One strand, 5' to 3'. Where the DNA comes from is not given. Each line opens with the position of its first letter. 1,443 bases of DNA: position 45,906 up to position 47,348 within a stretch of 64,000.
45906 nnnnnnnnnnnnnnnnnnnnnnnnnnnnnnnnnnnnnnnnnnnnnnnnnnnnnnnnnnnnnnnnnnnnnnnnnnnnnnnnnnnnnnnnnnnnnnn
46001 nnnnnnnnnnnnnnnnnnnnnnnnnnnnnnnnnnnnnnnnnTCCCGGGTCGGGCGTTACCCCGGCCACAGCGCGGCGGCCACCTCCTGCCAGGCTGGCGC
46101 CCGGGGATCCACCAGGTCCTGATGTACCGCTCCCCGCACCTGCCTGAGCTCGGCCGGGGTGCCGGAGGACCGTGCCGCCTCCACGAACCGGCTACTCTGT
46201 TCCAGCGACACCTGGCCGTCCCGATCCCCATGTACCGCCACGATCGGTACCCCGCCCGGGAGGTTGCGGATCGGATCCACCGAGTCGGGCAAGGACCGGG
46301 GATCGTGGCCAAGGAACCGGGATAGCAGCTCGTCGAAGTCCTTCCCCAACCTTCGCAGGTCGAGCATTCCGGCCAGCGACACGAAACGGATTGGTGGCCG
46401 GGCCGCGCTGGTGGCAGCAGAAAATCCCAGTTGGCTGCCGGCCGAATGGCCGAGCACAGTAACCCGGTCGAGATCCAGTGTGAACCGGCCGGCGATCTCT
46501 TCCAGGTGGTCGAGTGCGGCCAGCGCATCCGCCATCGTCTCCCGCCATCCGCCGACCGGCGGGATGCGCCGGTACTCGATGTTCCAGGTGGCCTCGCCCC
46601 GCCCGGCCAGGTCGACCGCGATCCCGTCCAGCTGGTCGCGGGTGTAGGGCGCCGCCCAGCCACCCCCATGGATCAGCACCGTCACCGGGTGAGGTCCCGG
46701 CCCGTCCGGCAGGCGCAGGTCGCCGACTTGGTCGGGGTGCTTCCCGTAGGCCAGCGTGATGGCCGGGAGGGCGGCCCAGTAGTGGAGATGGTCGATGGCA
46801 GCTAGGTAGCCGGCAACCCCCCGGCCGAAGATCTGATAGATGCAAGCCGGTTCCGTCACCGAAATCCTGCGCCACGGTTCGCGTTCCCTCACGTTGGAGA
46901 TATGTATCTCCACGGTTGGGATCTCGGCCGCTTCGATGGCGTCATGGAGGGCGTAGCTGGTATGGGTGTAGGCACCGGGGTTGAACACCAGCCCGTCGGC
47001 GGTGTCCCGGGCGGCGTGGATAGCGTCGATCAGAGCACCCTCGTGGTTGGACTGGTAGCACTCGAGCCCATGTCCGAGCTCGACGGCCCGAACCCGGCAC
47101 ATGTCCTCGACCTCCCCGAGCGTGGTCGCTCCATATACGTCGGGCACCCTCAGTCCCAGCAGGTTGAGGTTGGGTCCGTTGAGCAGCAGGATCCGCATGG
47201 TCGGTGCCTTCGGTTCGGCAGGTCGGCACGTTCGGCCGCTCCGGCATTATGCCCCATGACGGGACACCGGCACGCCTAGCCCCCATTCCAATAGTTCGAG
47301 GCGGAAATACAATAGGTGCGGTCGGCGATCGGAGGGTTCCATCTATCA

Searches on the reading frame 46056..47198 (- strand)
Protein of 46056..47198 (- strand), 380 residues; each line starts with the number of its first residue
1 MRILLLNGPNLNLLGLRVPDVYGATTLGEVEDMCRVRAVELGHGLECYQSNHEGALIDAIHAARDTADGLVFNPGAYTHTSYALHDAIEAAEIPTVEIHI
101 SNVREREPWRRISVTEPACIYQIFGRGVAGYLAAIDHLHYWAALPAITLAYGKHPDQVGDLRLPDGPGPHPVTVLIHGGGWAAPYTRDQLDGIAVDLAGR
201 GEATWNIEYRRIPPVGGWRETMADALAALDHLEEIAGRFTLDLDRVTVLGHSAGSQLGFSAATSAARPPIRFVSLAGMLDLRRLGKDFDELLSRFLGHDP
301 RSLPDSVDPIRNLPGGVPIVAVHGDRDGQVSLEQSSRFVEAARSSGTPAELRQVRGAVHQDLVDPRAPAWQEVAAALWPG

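Call 11: search_protein_families(library=pfam, proteins=[window:46056-47198:-], max_evalue=0.01)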
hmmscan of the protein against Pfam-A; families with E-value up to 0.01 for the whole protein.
window:46056-47198:- (380 aa): 6 families
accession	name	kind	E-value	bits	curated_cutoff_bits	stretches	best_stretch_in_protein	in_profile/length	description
PF01220.24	DHquinase_II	-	9.6e-53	178.1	23.3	1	2-138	1-137/138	Dehydroquinase class II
PF20434.5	BD-FAE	-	3.7e-15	56.5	26.8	1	167-340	10-213/215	BD-FAE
PF07859.19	Abhydrolase_3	-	3.5e-09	37.2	25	1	174-281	2-112/210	alpha/beta hydrolase fold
PF00326.27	Peptidase_S9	-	5.3e-09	36.3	22.6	1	220-360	43-188/213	Prolyl oligopeptidase family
PF12697.13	Abhydrolase_6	-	3.5e-07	31.5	26.3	1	174-372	2-184/217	Alpha/beta hydrolase family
PF12146.15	Hydrolase_4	-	1.3e-05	25.1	27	0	193-298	35-132/239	Serine aminopeptidase, S33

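Call 12: search_protein_families(library=padloc, proteins=[window:46056-47198:-], max_evalue=0.001)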
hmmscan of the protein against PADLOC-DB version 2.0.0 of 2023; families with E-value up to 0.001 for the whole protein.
window:46056-47198:- (380 aa): 0 families
